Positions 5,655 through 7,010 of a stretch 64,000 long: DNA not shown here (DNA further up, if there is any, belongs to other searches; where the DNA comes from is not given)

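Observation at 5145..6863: SAM methyltransferase translationally coupled to a compact fused HgcA-like corrinoid / HgcB-like ferredoxin protein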

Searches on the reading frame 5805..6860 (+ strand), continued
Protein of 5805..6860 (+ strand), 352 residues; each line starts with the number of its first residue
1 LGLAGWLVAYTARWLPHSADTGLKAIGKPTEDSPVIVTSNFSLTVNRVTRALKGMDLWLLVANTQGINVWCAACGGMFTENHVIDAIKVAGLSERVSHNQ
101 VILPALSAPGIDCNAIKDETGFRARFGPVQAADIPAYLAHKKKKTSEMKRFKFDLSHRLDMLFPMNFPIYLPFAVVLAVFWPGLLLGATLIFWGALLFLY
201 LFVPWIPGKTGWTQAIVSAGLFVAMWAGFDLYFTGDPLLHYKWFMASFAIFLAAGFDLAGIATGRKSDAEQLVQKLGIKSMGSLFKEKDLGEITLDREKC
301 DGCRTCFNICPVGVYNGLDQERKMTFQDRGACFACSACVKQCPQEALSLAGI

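Call 14: find_homologous_proteins(query=window:5805-6860:+, max_evalue=1e-10)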
Query window:5805-6860:+ (352 aa): 583 proteins with E <= 1e-10 among 5567 candidates; the best 120 are listed.
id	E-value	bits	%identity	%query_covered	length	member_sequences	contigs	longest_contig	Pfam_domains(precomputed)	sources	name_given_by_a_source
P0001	7.2e-242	820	100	100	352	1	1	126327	PF14697.12,PF12837.13,PF00037.33,PF12838.13,PF13237.12,PF13187.12,PF03599.23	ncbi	-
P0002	1.8e-161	555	68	99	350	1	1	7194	PF14697.12,PF12797.13,PF12837.13,PF00037.33,PF12838.13,PF13237.12,PF13187.12,PF03599.23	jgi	jgi:NAD-dependent dihydropyrimidine dehydrogenase PreA subunit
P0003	3.4e-158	545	69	98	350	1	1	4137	PF14697.12,PF12797.13,PF12837.13,PF00037.33,PF12838.13,PF13237.12,PF12800.13,PF13187.12,PF03599.23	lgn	-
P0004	2.5e-155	535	66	98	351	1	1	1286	PF14697.12,PF12797.13,PF12837.13,PF00037.33,PF12838.13,PF25160.2,PF13237.12,PF13183.12,PF13187.12,PF03599.23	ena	-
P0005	7.9e-155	533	67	99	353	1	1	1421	PF14697.12,PF12837.13,PF13484.12,PF12838.13,PF12800.13,PF12797.13,PF00037.33,PF25160.2,PF13237.12,PF13183.12,PF13187.12,PF03599.23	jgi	jgi:NAD-dependent dihydropyrimidine dehydrogenase PreA subunit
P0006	8.8e-155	533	65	100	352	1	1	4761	PF14697.12,PF12797.13,PF12837.13,PF00037.33,PF12838.13,PF25160.2,PF13237.12,PF12800.13,PF13187.12,PF03599.23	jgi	-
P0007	2.4e-154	532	67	98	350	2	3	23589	PF12797.13,PF12837.13,PF00037.33,PF12838.13,PF13237.12,PF12800.13,PF13187.12,PF03599.23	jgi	-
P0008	2.8e-154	532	65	98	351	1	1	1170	PF12797.13,PF12837.13,PF00037.33,PF12838.13,PF13237.12,PF12800.13,PF13187.12,PF03599.23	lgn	-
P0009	5.5e-154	531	66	100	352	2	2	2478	PF14697.12,PF12837.13,PF13484.12,PF12838.13,PF12800.13,PF12797.13,PF00037.33,PF25160.2,PF13237.12,PF13183.12,PF13187.12,PF03599.23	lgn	-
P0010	1.1e-153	530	66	98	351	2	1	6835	PF14697.12,PF12797.13,PF12837.13,PF00037.33,PF12838.13,PF13237.12,PF13183.12,PF13187.12,PF03599.23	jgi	jgi:ferredoxin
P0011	1.5e-152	526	66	97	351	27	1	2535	PF14697.12,PF12797.13,PF12837.13,PF00037.33,PF12838.13,PF13237.12,PF13187.12,PF03599.23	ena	-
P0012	1.7e-151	523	64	98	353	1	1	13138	PF14697.12,PF12797.13,PF12837.13,PF00037.33,PF13484.12,PF12838.13,PF13237.12,PF13187.12,PF03599.23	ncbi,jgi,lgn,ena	-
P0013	3.7e-151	521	67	98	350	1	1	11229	PF14697.12,PF12837.13,PF12798.13,PF13484.12,PF12838.13,PF12800.13,PF12797.13,PF00037.33,PF25160.2,PF13237.12,PF13187.12,PF03599.23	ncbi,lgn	-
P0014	3.7e-151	521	66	98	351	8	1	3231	PF14697.12,PF12797.13,PF12837.13,PF00037.33,PF12838.13,PF13237.12,PF13183.12,PF13187.12,PF03599.23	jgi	-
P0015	2.6e-150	519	65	99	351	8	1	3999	PF14697.12,PF12797.13,PF12837.13,PF00037.33,PF12838.13,PF13237.12,PF13187.12,PF03599.23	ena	-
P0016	2.7e-150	519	63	99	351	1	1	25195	PF12797.13,PF00037.33,PF13484.12,PF12838.13,PF13237.12,PF13187.12,PF03599.23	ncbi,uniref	ncbi:HgcAB-like fusion protein [candidate division CSSED10-310 bacterium]|uniref:HgcAB-like fusion p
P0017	3.5e-150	518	65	99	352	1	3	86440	PF14697.12,PF12797.13,PF12837.13,PF00037.33,PF12838.13,PF13237.12,PF13187.12,PF03599.23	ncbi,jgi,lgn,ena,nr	ncbi:MAG TPA: HgcAB-like fusion protein [bacterium]|nr:HgcAB-like fusion protein [bacterium]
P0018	5.6e-150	518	65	98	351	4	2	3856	PF14697.12,PF12797.13,PF12837.13,PF00037.33,PF12838.13,PF13237.12,PF12800.13,PF13187.12,PF03599.23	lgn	-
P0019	6.5e-150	517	64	99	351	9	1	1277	PF12797.13,PF12837.13,PF00037.33,PF12838.13,PF13237.12,PF13187.12,PF03599.23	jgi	jgi:NAD-dependent dihydropyrimidine dehydrogenase PreA subunit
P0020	1.5e-149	516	65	98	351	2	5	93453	PF14697.12,PF12797.13,PF12837.13,PF00037.33,PF12838.13,PF13237.12,PF13187.12,PF03599.23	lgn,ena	-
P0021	2.1e-149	516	64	99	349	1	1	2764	PF14697.12,PF12797.13,PF12837.13,PF00037.33,PF12838.13,PF13237.12,PF13183.12,PF12800.13,PF13187.12,PF03599.23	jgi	jgi:NAD-dependent dihydropyrimidine dehydrogenase PreA subunit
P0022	1.5e-148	513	64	97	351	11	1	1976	PF12797.13,PF12837.13,PF00037.33,PF12838.13,PF13237.12,PF12800.13,PF13187.12,PF03599.23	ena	-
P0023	1.9e-148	512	65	98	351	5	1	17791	PF12797.13,PF12837.13,PF00037.33,PF12838.13,PF13237.12,PF13187.12,PF03599.23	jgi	jgi:ferredoxin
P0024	2.2e-148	512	63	99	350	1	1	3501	PF14697.12,PF12797.13,PF12837.13,PF00037.33,PF12838.13,PF13237.12,PF12800.13,PF13187.12,PF03599.23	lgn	-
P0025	2.3e-148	512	65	98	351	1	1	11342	PF12797.13,PF12837.13,PF00037.33,PF12838.13,PF13237.12,PF13183.12,PF12800.13,PF13187.12,PF03599.23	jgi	jgi:NAD-dependent dihydropyrimidine dehydrogenase PreA subunit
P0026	5.8e-148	511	65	98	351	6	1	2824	PF14697.12,PF12797.13,PF12837.13,PF00037.33,PF12838.13,PF13237.12,PF13183.12,PF12800.13,PF13187.12,PF03599.23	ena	-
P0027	6.2e-148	511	62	99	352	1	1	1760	PF14697.12,PF12837.13,PF12798.13,PF12838.13,PF13534.12,PF12800.13,PF12797.13,PF00037.33,PF13237.12,PF13183.12,PF13187.12,PF03599.23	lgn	-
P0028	2.0e-147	509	64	98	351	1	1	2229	PF14697.12,PF12797.13,PF12837.13,PF00037.33,PF12838.13,PF13237.12,PF12800.13,PF13187.12,PF03599.23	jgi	jgi:NAD-dependent dihydropyrimidine dehydrogenase PreA subunit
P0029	2.9e-147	509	62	99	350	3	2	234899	PF14697.12,PF12797.13,PF12837.13,PF00037.33,PF13484.12,PF12838.13,PF13237.12,PF12800.13,PF13187.12,PF03599.23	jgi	-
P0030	4.0e-147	508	61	99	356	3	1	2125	PF14697.12,PF12797.13,PF12837.13,PF00037.33,PF13484.12,PF12838.13,PF13237.12,PF13187.12,PF03599.23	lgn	-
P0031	4.2e-147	508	64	98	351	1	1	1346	PF14697.12,PF12797.13,PF12837.13,PF00037.33,PF12838.13,PF13237.12,PF12800.13,PF13187.12,PF03599.23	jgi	jgi:NAD-dependent dihydropyrimidine dehydrogenase PreA subunit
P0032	5.5e-147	508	65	98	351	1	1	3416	PF14697.12,PF12797.13,PF12837.13,PF00037.33,PF12838.13,PF13237.12,PF13187.12,PF03599.23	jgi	-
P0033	1.7e-146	506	64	98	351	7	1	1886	PF14697.12,PF12797.13,PF12837.13,PF00037.33,PF13484.12,PF12838.13,PF13237.12,PF12800.13,PF13187.12,PF03599.23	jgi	jgi:NAD-dependent dihydropyrimidine dehydrogenase PreA subunit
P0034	7.6e-146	504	63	98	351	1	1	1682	PF12797.13,PF12837.13,PF00037.33,PF13484.12,PF12838.13,PF13237.12,PF12800.13,PF13187.12,PF03599.23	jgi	jgi:NAD-dependent dihydropyrimidine dehydrogenase PreA subunit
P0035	1.1e-145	503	63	98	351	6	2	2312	PF14697.12,PF12837.13,PF13484.12,PF12838.13,PF12800.13,PF12797.13,PF00037.33,PF25160.2,PF13237.12,PF13183.12,PF13187.12,PF03599.23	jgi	-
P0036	1.1e-145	503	63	98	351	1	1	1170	PF14697.12,PF12797.13,PF12837.13,PF00037.33,PF12838.13,PF13237.12,PF12800.13,PF13187.12,PF03599.23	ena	-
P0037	2.1e-145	503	62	98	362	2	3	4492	PF14697.12,PF12797.13,PF00037.33,PF13484.12,PF12838.13,PF13237.12,PF13183.12,PF12800.13,PF13187.12,PF03599.23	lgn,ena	-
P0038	2.3e-145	502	61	100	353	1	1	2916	PF14697.12,PF12797.13,PF12837.13,PF00037.33,PF13484.12,PF12838.13,PF25160.2,PF13237.12,PF12800.13,PF13187.12,PF03599.23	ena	-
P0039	8.6e-145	500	63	98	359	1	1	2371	PF14697.12,PF12797.13,PF12837.13,PF00037.33,PF13484.12,PF12838.13,PF13237.12,PF13187.12,PF03599.23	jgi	jgi:NAD-dependent dihydropyrimidine dehydrogenase PreA subunit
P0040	2.3e-144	499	61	99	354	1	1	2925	PF12797.13,PF12837.13,PF00037.33,PF12838.13,PF13237.12,PF12800.13,PF13187.12,PF03599.23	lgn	-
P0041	6.0e-144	498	62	98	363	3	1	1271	PF14697.12,PF12797.13,PF12837.13,PF00037.33,PF12838.13,PF13459.12,PF25160.2,PF13237.12,PF13187.12,PF03599.23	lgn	-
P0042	8.8e-144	497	62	98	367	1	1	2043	PF14697.12,PF12797.13,PF12837.13,PF00037.33,PF12838.13,PF13237.12,PF12800.13,PF13187.12,PF03599.23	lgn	-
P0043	9.0e-144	497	62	100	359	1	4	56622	PF14697.12,PF12797.13,PF12837.13,PF00037.33,PF12838.13,PF13237.12,PF13183.12,PF12800.13,PF13187.12,PF03599.23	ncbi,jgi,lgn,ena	-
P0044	1.0e-143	497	64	98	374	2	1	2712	PF12797.13,PF12837.13,PF00037.33,PF13484.12,PF12838.13,PF13237.12,PF13183.12,PF13187.12,PF03599.23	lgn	-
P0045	1.2e-143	497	62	99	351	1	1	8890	PF14697.12,PF12797.13,PF00037.33,PF12838.13,PF13237.12,PF12800.13,PF13187.12,PF03599.23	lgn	-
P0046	2.2e-143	496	62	99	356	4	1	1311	PF12797.13,PF12837.13,PF00037.33,PF12838.13,PF13237.12,PF13187.12,PF03599.23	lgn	-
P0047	9.0e-143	494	62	99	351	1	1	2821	PF14697.12,PF12797.13,PF12837.13,PF00037.33,PF12838.13,PF13237.12,PF13187.12,PF03599.23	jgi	-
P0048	2.3e-142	492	61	100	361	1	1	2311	PF14697.12,PF12797.13,PF12837.13,PF00037.33,PF13484.12,PF12838.13,PF13237.12,PF12800.13,PF13187.12,PF03599.23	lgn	-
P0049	3.8e-142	492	60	98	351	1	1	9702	PF12797.13,PF12837.13,PF00037.33,PF12838.13,PF13237.12,PF13187.12,PF03599.23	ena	-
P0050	8.0e-142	491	60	98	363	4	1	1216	PF14697.12,PF12797.13,PF12837.13,PF00037.33,PF13484.12,PF12838.13,PF13237.12,PF12800.13,PF13187.12,PF03599.23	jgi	jgi:NAD-dependent dihydropyrimidine dehydrogenase PreA subunit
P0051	9.1e-142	491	61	99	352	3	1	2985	PF14697.12,PF12797.13,PF12837.13,PF00037.33,PF13484.12,PF12838.13,PF13237.12,PF13187.12,PF03599.23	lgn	-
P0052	1.1e-141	490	61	98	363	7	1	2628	PF14697.12,PF12797.13,PF12837.13,PF00037.33,PF12838.13,PF13237.12,PF12800.13,PF13187.12,PF03599.23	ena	-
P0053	1.2e-141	490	59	98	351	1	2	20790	PF12797.13,PF12837.13,PF00037.33,PF12838.13,PF13237.12,PF13187.12,PF03599.23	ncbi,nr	ncbi:MAG: 4Fe-4S dicluster domain-containing protein [bacterium]|nr:4Fe-4S dicluster domain-containi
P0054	1.5e-141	490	62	98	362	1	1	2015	PF14697.12,PF12797.13,PF12837.13,PF00037.33,PF13484.12,PF12838.13,PF25160.2,PF13237.12,PF12800.13,PF13187.12,PF03599.23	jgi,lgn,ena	-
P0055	2.0e-141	489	61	99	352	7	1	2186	PF14697.12,PF12797.13,PF12837.13,PF00037.33,PF12838.13,PF25160.2,PF13237.12,PF12800.13,PF13187.12,PF03599.23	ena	-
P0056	2.5e-141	489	61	98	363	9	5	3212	PF14697.12,PF12797.13,PF12837.13,PF00037.33,PF12838.13,PF13237.12,PF12800.13,PF13187.12,PF03599.23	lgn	-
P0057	2.5e-141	489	61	98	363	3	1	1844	PF14697.12,PF12797.13,PF12837.13,PF00037.33,PF13484.12,PF12838.13,PF25160.2,PF13237.12,PF12800.13,PF13187.12,PF03599.23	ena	-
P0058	3.2e-141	489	62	99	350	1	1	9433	PF14697.12,PF12797.13,PF12837.13,PF00037.33,PF13484.12,PF12838.13,PF25160.2,PF13237.12,PF13183.12,PF13187.12,PF03599.23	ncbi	ncbi:MAG: HgcAB-like fusion protein [Pseudomonadota bacterium]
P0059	3.3e-141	489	62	99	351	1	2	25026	PF14697.12,PF12797.13,PF12837.13,PF00037.33,PF13484.12,PF12838.13,PF13237.12,PF13183.12,PF12800.13,PF13187.12,PF03599.23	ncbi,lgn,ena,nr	ncbi:MAG: 4Fe-4S binding protein [Candidatus Lernaella stagnicola]|nr:4Fe-4S binding protein [Candid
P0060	6.6e-141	488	60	98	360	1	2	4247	PF14697.12,PF12797.13,PF12837.13,PF00037.33,PF13484.12,PF12838.13,PF13237.12,PF12800.13,PF13187.12,PF03599.23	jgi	jgi:NAD-dependent dihydropyrimidine dehydrogenase PreA subunit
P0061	8.8e-141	487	59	99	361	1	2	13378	PF14697.12,PF12797.13,PF12837.13,PF00037.33,PF12838.13,PF13237.12,PF12800.13,PF13187.12,PF03599.23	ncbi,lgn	ncbi:MAG: HgcAB-like fusion protein [Candidatus Glassbacteria bacterium]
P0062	1.8e-140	486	61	99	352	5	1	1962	PF12837.13,PF00037.33,PF12838.13,PF13237.12,PF13187.12,PF03599.23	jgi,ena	-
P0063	4.2e-140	485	61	98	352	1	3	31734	PF14697.12,PF12797.13,PF12837.13,PF00037.33,PF12838.13,PF13237.12,PF13187.12,PF03599.23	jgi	jgi:NAD-dependent dihydropyrimidine dehydrogenase PreA subunit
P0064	5.4e-140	485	59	98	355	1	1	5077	PF14697.12,PF12797.13,PF00037.33,PF12838.13,PF13237.12,PF13187.12,PF03599.23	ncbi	-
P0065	8.1e-140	484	60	99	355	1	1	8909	PF14697.12,PF12797.13,PF12837.13,PF00037.33,PF12838.13,PF13237.12,PF13183.12,PF12800.13,PF13187.12,PF03599.23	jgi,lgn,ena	-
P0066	1.3e-139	483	59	99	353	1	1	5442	PF12797.13,PF12837.13,PF00037.33,PF12838.13,PF13237.12,PF13183.12,PF12800.13,PF13187.12,PF03599.23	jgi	jgi:NAD-dependent dihydropyrimidine dehydrogenase PreA subunit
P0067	1.7e-139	483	59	99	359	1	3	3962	PF14697.12,PF12797.13,PF12837.13,PF00037.33,PF12838.13,PF13237.12,PF13183.12,PF13187.12,PF03599.23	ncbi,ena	-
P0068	2.8e-139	482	60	100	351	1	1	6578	PF12797.13,PF12837.13,PF00037.33,PF12838.13,PF13237.12,PF12800.13,PF13187.12,PF03599.23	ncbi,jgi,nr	ncbi:MAG: 4Fe-4S dicluster domain-containing protein [Deltaproteobacteria bacterium]|nr:4Fe-4S diclu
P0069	3.5e-139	482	59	99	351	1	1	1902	PF14697.12,PF12797.13,PF12837.13,PF00037.33,PF13484.12,PF12838.13,PF25160.2,PF13237.12,PF12800.13,PF13187.12,PF03599.23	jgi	jgi:NAD-dependent dihydropyrimidine dehydrogenase PreA subunit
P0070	5.1e-139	481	60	98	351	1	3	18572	PF14697.12,PF12797.13,PF12837.13,PF00037.33,PF12838.13,PF13237.12,PF13187.12,PF03599.23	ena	-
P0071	5.4e-139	481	60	98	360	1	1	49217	PF14697.12,PF12797.13,PF12837.13,PF00037.33,PF12838.13,PF25160.2,PF13237.12,PF13183.12,PF12800.13,PF13187.12,PF03599.23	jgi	-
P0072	5.8e-139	481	61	98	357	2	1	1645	PF14697.12,PF00037.33,PF12838.13,PF25160.2,PF13237.12,PF13183.12,PF13187.12,PF03599.23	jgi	-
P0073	6.1e-139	481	58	99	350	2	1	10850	PF14697.12,PF12797.13,PF12837.13,PF00037.33,PF13484.12,PF12838.13,PF13237.12,PF12800.13,PF13187.12,PF03599.23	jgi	-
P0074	7.2e-139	481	60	99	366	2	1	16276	PF14697.12,PF12797.13,PF12837.13,PF00037.33,PF12838.13,PF13237.12,PF12800.13,PF13187.12,PF03599.23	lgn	-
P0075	8.3e-139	481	61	99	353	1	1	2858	PF12797.13,PF12837.13,PF00037.33,PF13484.12,PF12838.13,PF25160.2,PF13237.12,PF13183.12,PF13187.12,PF03599.23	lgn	-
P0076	8.9e-139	481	62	99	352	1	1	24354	PF14697.12,PF12797.13,PF12837.13,PF00037.33,PF12838.13,PF13237.12,PF12800.13,PF13187.12,PF03599.23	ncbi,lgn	ncbi:MAG: HgcAB-like fusion protein [Thermoanaerobaculales bacterium]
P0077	9.9e-139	481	59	98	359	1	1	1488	PF12797.13,PF00037.33,PF13484.12,PF12838.13,PF13237.12,PF13183.12,PF13187.12,PF03599.23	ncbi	-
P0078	2.4e-138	479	60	99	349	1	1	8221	PF12797.13,PF00037.33,PF12838.13,PF25160.2,PF13237.12,PF13183.12,PF12800.13,PF13187.12,PF03599.23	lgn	-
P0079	2.7e-138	479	59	99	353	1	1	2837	PF14697.12,PF12797.13,PF12837.13,PF00037.33,PF13484.12,PF12838.13,PF25160.2,PF13237.12,PF12800.13,PF13187.12,PF03599.23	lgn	-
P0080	2.9e-138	479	61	99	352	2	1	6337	PF00037.33,PF12838.13,PF13237.12,PF13187.12,PF03599.23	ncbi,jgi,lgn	-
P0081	3.9e-138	479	62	99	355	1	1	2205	PF14697.12,PF12837.13,PF13484.12,PF12838.13,PF12800.13,PF12797.13,PF00037.33,PF25160.2,PF13237.12,PF13183.12,PF13187.12,PF03599.23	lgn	-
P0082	5.5e-138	478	59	98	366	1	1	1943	PF14697.12,PF12797.13,PF12837.13,PF00037.33,PF12838.13,PF25160.2,PF13237.12,PF12800.13,PF13187.12,PF03599.23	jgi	jgi:NAD-dependent dihydropyrimidine dehydrogenase PreA subunit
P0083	5.7e-138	478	60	98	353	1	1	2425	PF14697.12,PF12797.13,PF12837.13,PF00037.33,PF13484.12,PF12838.13,PF13237.12,PF12800.13,PF13187.12,PF03599.23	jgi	-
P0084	6.2e-138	478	60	99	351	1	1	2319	PF14697.12,PF12797.13,PF00037.33,PF13484.12,PF12838.13,PF13237.12,PF12800.13,PF13187.12,PF03599.23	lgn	-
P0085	6.9e-138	478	60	99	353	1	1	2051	PF12797.13,PF12837.13,PF00037.33,PF12838.13,PF13237.12,PF13187.12,PF03599.23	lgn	-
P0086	8.8e-138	477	60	99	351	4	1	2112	PF12797.13,PF12837.13,PF00037.33,PF12838.13,PF13237.12,PF12800.13,PF13187.12,PF03599.23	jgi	jgi:NAD-dependent dihydropyrimidine dehydrogenase PreA subunit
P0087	9.4e-138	477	59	96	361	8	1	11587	PF14697.12,PF12797.13,PF12837.13,PF00037.33,PF12838.13,PF13237.12,PF12800.13,PF13187.12,PF03599.23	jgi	jgi:NAD-dependent dihydropyrimidine dehydrogenase PreA subunit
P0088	1.7e-137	476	61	99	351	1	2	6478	PF12797.13,PF00037.33,PF13484.12,PF12838.13,PF13237.12,PF12800.13,PF13187.12,PF03599.23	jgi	jgi:NAD-dependent dihydropyrimidine dehydrogenase PreA subunit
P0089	2.2e-137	476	58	99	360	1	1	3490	PF14697.12,PF12797.13,PF12837.13,PF00037.33,PF13484.12,PF12838.13,PF13237.12,PF12800.13,PF13187.12,PF03599.23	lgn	-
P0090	3.1e-137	476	59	98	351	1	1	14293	PF12797.13,PF12837.13,PF00037.33,PF12838.13,PF13237.12,PF13187.12,PF03599.23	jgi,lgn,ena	-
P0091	3.6e-137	475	62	99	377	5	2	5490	PF14697.12,PF12797.13,PF12837.13,PF00037.33,PF13484.12,PF12838.13,PF25160.2,PF13237.12,PF12800.13,PF13187.12,PF03599.23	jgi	jgi:NAD-dependent dihydropyrimidine dehydrogenase PreA subunit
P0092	3.8e-137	475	61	98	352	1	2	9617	PF12837.13,PF00037.33,PF12838.13,PF13237.12,PF12800.13,PF13187.12,PF03599.23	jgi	jgi:NAD-dependent dihydropyrimidine dehydrogenase PreA subunit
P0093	7.1e-137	474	58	98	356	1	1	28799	PF14697.12,PF12797.13,PF12837.13,PF00037.33,PF12838.13,PF13237.12,PF12800.13,PF13187.12,PF03599.23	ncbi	-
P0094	1.4e-136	473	61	99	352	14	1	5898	PF12797.13,PF12837.13,PF00037.33,PF12838.13,PF13237.12,PF13187.12,PF03599.23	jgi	-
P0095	2.3e-136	473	58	98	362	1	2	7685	PF14697.12,PF12797.13,PF12837.13,PF00037.33,PF13484.12,PF12838.13,PF13237.12,PF12800.13,PF13187.12,PF03599.23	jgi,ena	jgi:NAD-dependent dihydropyrimidine dehydrogenase PreA subunit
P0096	2.5e-136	473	57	98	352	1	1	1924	PF14697.12,PF12837.13,PF13484.12,PF12838.13,PF13534.12,PF12800.13,PF12797.13,PF00037.33,PF13237.12,PF13183.12,PF13187.12,PF03599.23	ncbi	-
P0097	3.0e-136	472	57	98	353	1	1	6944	PF03599.23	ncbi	-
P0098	3.9e-136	472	59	98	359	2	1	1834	PF14697.12,PF12797.13,PF12837.13,PF00037.33,PF13484.12,PF12838.13,PF13237.12,PF12800.13,PF13187.12,PF03599.23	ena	-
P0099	4.5e-136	472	58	99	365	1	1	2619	PF14697.12,PF12797.13,PF12837.13,PF00037.33,PF12838.13,PF13237.12,PF13183.12,PF12800.13,PF13187.12,PF03599.23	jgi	-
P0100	1.6e-135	470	63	98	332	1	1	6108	PF14697.12,PF12797.13,PF12837.13,PF00037.33,PF12838.13,PF13237.12,PF13183.12,PF13187.12,PF03599.23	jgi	jgi:NAD-dependent dihydropyrimidine dehydrogenase PreA subunit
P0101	1.9e-135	470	58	99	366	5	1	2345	PF14697.12,PF12797.13,PF12837.13,PF00037.33,PF13484.12,PF12838.13,PF13237.12,PF12800.13,PF13187.12,PF03599.23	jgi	-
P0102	2.7e-135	469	58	99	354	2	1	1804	PF12797.13,PF12837.13,PF00037.33,PF12838.13,PF13237.12,PF13187.12,PF03599.23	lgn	-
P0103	2.9e-135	469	59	99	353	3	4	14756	PF12797.13,PF12837.13,PF00037.33,PF12838.13,PF13237.12,PF13183.12,PF13187.12,PF03599.23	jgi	jgi:ferredoxin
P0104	3.5e-135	469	58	98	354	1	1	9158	PF14697.12,PF12797.13,PF12837.13,PF00037.33,PF12838.13,PF13237.12,PF13183.12,PF13187.12,PF03599.23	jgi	-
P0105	3.7e-135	469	59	98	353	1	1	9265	PF12837.13,PF00037.33,PF12838.13,PF13237.12,PF13187.12,PF03599.23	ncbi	-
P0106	3.9e-135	469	65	89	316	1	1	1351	PF12797.13,PF12837.13,PF00037.33,PF12838.13,PF13237.12,PF13187.12,PF03599.23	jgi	jgi:NAD-dependent dihydropyrimidine dehydrogenase PreA subunit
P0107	4.2e-135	469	58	98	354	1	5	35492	PF12797.13,PF12837.13,PF00037.33,PF12838.13,PF13237.12,PF13187.12,PF03599.23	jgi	jgi:ferredoxin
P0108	6.5e-135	468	57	99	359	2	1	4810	PF00037.33,PF12838.13,PF13237.12,PF13183.12,PF13187.12,PF03599.23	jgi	-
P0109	1.2e-134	467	57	98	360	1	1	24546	PF14697.12,PF12797.13,PF12837.13,PF00037.33,PF13484.12,PF12838.13,PF13237.12,PF12800.13,PF13187.12,PF03599.23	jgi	jgi:NAD-dependent dihydropyrimidine dehydrogenase PreA subunit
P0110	1.7e-134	467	59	99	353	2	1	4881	PF12797.13,PF12837.13,PF00037.33,PF13484.12,PF12838.13,PF13237.12,PF13187.12,PF03599.23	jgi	jgi:NAD-dependent dihydropyrimidine dehydrogenase PreA subunit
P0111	2.5e-134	466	56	99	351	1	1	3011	PF14697.12,PF12797.13,PF12837.13,PF00037.33,PF12838.13,PF13237.12,PF13183.12,PF12800.13,PF13187.12,PF03599.23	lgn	-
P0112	4.3e-134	465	58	97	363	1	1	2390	PF12797.13,PF00037.33,PF12838.13,PF13187.12,PF03599.23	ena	-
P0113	4.5e-134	465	58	99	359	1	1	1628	PF14697.12,PF12837.13,PF00037.33,PF12838.13,PF13237.12,PF13183.12,PF13187.12,PF03599.23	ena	-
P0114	6.2e-134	465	57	99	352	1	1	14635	PF14697.12,PF12797.13,PF12837.13,PF00037.33,PF13484.12,PF12838.13,PF25160.2,PF13237.12,PF12800.13,PF13187.12,PF03599.23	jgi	jgi:NAD-dependent dihydropyrimidine dehydrogenase PreA subunit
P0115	7.8e-134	464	58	98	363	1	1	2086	PF14697.12,PF12797.13,PF12837.13,PF00037.33,PF13484.12,PF12838.13,PF13237.12,PF12800.13,PF13187.12,PF03599.23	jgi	jgi:NAD-dependent dihydropyrimidine dehydrogenase PreA subunit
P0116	1.3e-133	464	56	98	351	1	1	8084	PF14697.12,PF12797.13,PF12837.13,PF00037.33,PF13484.12,PF12838.13,PF13237.12,PF12800.13,PF13187.12,PF03599.23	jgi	jgi:NAD-dependent dihydropyrimidine dehydrogenase PreA subunit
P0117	1.8e-133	463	59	99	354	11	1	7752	PF12797.13,PF12837.13,PF00037.33,PF12838.13,PF13237.12,PF13187.12,PF03599.23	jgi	jgi:NAD-dependent dihydropyrimidine dehydrogenase PreA subunit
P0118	1.8e-133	463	57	99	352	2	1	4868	PF14697.12,PF12797.13,PF12837.13,PF00037.33,PF13484.12,PF12838.13,PF25160.2,PF13237.12,PF12800.13,PF13187.12,PF03599.23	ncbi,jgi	-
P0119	3.9e-133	462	57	98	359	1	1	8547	PF14697.12,PF12797.13,PF12837.13,PF00037.33,PF13484.12,PF12838.13,PF13237.12,PF12800.13,PF13187.12,PF03599.23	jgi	jgi:NAD-dependent dihydropyrimidine dehydrogenase PreA subunit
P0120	8.3e-133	461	60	99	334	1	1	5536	PF14697.12,PF12797.13,PF12837.13,PF00037.33,PF12838.13,PF13237.12,PF12800.13,PF13187.12,PF03599.23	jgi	jgi:NAD-dependent dihydropyrimidine dehydrogenase PreA subunit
